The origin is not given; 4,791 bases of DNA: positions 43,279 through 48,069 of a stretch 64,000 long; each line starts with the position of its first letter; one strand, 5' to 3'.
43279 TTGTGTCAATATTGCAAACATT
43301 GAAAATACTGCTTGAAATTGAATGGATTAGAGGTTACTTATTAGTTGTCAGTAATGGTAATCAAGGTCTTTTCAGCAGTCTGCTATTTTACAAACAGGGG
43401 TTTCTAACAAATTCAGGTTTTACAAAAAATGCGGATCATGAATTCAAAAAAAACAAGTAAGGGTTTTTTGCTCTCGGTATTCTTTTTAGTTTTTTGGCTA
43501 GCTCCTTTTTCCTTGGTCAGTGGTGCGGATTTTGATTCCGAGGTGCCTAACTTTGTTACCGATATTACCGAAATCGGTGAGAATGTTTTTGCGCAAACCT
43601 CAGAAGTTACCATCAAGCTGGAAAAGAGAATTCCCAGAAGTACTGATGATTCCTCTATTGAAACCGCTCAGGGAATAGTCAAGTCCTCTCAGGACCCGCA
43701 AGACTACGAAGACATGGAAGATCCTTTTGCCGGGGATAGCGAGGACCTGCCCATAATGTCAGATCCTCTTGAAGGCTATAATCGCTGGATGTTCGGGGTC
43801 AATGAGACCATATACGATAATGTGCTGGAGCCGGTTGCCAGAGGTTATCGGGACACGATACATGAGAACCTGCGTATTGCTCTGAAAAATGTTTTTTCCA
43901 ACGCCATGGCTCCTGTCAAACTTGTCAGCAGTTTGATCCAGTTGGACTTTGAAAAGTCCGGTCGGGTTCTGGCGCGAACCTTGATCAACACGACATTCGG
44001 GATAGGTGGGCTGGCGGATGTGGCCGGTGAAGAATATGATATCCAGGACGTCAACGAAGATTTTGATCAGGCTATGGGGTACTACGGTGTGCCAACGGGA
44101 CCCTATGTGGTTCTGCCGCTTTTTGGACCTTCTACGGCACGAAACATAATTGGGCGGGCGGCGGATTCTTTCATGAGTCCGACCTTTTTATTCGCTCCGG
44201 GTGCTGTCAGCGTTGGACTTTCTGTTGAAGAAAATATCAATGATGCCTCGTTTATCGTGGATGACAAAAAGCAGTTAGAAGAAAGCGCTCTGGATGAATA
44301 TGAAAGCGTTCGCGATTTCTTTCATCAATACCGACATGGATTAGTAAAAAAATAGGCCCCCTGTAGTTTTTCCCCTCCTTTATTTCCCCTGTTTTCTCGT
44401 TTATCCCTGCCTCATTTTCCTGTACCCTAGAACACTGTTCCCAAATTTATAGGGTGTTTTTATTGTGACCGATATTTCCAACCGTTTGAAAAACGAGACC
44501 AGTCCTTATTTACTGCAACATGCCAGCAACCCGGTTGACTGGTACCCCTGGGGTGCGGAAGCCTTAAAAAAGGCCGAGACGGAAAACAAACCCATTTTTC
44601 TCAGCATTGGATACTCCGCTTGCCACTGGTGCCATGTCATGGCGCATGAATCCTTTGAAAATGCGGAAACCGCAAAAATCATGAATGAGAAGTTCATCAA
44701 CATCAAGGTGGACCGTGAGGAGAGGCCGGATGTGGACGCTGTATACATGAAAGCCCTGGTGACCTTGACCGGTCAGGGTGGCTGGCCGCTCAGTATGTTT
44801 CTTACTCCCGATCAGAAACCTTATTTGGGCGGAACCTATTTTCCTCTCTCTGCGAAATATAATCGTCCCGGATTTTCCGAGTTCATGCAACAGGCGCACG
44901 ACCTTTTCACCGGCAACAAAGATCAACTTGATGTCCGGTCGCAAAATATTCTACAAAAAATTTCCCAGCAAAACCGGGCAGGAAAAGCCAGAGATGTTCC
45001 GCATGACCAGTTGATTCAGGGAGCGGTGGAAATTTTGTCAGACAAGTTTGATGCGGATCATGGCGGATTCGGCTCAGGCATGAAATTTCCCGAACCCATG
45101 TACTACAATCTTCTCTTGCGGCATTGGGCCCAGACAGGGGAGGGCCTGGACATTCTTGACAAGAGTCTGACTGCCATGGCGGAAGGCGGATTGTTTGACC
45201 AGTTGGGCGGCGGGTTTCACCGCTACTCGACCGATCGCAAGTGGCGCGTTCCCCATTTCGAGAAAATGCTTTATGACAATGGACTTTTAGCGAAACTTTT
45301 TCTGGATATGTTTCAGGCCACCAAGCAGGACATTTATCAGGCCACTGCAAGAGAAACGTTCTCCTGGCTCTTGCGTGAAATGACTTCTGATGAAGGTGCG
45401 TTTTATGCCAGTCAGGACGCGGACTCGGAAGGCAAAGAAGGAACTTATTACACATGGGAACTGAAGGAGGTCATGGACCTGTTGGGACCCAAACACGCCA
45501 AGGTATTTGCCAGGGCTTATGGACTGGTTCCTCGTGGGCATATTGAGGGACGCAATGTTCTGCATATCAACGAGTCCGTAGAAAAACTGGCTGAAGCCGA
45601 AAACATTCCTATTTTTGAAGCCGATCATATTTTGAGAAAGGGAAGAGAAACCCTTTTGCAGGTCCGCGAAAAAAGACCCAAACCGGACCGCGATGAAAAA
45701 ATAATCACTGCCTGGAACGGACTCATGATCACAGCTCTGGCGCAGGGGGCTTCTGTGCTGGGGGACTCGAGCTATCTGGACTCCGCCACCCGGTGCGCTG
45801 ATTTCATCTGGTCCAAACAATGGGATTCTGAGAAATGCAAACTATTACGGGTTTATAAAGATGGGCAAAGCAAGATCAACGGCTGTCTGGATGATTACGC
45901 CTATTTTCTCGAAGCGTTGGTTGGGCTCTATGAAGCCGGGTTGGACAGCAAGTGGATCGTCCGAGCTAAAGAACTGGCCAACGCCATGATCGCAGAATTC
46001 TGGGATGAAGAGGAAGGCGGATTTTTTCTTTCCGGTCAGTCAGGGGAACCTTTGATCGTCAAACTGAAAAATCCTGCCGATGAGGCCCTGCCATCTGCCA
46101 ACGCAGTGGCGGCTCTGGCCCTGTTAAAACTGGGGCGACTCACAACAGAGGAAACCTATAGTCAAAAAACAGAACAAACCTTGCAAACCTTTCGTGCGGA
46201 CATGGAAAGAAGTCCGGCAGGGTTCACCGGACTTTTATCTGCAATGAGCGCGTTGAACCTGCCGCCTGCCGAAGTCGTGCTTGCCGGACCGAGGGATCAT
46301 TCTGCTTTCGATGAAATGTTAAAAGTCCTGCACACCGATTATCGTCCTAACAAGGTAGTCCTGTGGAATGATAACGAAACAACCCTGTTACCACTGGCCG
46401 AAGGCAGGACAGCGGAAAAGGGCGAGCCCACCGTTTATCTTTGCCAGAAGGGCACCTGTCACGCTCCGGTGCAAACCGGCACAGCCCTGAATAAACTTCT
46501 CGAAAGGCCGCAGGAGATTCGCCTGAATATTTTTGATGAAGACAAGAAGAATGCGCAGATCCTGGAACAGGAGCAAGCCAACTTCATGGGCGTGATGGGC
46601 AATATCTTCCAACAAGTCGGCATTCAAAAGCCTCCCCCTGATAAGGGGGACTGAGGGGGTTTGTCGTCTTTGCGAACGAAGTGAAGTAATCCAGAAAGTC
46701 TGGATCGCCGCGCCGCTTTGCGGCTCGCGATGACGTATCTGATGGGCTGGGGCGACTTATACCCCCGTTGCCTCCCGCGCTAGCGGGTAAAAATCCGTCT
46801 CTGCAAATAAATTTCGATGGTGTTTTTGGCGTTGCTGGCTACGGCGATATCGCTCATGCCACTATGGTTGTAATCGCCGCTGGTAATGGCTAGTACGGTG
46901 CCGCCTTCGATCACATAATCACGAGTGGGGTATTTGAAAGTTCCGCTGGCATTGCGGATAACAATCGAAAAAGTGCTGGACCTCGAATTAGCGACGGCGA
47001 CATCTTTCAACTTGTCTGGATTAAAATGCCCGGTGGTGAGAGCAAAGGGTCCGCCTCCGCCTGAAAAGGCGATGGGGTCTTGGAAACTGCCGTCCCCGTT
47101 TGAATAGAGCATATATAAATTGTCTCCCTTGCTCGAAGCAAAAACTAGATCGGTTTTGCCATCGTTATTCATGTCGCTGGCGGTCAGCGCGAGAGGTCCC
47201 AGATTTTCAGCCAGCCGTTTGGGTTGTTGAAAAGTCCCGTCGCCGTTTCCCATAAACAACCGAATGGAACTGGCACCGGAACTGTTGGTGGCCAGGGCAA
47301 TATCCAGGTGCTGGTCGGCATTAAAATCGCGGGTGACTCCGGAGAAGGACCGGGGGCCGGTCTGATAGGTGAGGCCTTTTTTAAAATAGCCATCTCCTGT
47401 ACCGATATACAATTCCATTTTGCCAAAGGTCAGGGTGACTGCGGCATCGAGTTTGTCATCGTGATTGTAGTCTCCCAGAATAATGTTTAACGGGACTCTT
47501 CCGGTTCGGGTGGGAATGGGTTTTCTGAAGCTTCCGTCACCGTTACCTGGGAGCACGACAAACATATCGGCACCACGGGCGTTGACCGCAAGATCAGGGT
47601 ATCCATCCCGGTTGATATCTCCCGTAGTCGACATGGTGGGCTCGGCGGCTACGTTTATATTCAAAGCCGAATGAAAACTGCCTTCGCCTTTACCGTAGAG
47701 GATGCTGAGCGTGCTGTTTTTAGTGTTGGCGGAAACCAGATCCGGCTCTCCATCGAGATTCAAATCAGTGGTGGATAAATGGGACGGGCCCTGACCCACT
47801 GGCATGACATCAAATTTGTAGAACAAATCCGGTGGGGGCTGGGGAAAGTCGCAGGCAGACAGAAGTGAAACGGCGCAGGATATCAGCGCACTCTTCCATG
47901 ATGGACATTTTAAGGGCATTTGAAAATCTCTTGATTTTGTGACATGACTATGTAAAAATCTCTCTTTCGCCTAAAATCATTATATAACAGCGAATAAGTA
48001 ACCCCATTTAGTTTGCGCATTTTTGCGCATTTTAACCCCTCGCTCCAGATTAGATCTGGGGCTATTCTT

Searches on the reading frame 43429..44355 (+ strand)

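Call 87: search_protein_families(library=pfam, proteins=[window:43429-44355:+], max_evalue=0.001)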
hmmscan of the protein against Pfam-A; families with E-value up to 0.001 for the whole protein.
window:43429-44355:+ (308 aa): 1 family
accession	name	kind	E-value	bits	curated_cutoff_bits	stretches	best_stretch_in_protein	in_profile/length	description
PF04333.18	MlaA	-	1.1e-59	201.8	25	1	111-303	2-193/195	MlaA lipoprotein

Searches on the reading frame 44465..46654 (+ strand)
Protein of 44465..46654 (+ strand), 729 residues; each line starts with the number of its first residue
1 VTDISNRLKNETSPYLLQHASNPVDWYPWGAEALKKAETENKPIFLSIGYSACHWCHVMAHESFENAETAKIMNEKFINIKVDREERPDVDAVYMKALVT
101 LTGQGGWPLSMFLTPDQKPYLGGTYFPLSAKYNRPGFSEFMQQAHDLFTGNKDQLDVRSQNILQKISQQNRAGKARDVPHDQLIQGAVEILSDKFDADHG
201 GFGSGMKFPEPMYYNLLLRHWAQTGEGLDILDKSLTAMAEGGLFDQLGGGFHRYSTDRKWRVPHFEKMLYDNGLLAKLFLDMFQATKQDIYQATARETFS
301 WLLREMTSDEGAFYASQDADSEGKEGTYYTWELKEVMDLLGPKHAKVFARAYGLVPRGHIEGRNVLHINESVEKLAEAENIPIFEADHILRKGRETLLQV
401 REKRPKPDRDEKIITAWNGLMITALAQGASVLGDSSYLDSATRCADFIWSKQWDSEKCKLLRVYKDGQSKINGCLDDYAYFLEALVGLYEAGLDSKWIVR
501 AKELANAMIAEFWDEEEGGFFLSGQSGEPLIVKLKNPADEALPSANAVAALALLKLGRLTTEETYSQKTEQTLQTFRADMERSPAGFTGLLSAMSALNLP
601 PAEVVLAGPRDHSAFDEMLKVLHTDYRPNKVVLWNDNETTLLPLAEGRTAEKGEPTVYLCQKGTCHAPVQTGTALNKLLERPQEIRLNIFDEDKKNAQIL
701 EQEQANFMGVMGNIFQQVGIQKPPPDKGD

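Call 87: search_protein_families(library=pfam, proteins=[window:44465-46654:+], max_evalue=0.001)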
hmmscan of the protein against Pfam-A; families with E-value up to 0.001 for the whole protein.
window:44465-46654:+ (729 aa): 4 families
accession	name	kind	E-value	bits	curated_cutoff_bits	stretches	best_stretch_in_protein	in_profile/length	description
PF03190.21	Thioredox_DsbH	-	7.2e-74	247.6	27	1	6-166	2-162/163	Protein of unknown function, DUF255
PF13899.12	Thioredoxin_7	-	1.4e-09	38.4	27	1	25-115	1-83/83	Thioredoxin-like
PF03663.20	Glyco_hydro_76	-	1e-05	25.7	25.9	0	418-515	156-258/366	Glycosyl hydrolase family 76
PF07470.19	Glyco_hydro_88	-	1.2e-05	25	26.6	0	418-580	31-167/352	Glycosyl Hydrolase Family 88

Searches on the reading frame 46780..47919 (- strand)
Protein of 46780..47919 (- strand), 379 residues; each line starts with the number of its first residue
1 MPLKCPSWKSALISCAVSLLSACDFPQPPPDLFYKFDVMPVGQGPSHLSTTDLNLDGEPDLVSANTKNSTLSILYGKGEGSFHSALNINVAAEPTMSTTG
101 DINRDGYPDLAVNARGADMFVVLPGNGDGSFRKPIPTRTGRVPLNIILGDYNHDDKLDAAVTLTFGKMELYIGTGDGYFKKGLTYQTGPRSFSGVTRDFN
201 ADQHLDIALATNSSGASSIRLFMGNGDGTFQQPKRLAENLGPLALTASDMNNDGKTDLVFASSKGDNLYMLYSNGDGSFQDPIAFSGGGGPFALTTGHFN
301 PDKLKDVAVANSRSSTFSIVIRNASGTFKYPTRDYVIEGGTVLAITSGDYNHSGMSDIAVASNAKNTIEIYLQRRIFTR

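Call 87: search_protein_families(library=pfam, proteins=[window:46780-47919:-], max_evalue=0.001)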
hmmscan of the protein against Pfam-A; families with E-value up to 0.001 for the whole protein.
window:46780-47919:- (379 aa): 2 families
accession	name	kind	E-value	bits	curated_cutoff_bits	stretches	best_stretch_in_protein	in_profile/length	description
PF13517.12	FG-GAP_3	-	4.2e-42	143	26.9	5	198-259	1-60/61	FG-GAP-like repeat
PF01839.29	FG-GAP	-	4.5e-15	55.6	22.1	1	98-129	6-32/37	FG-GAP repeat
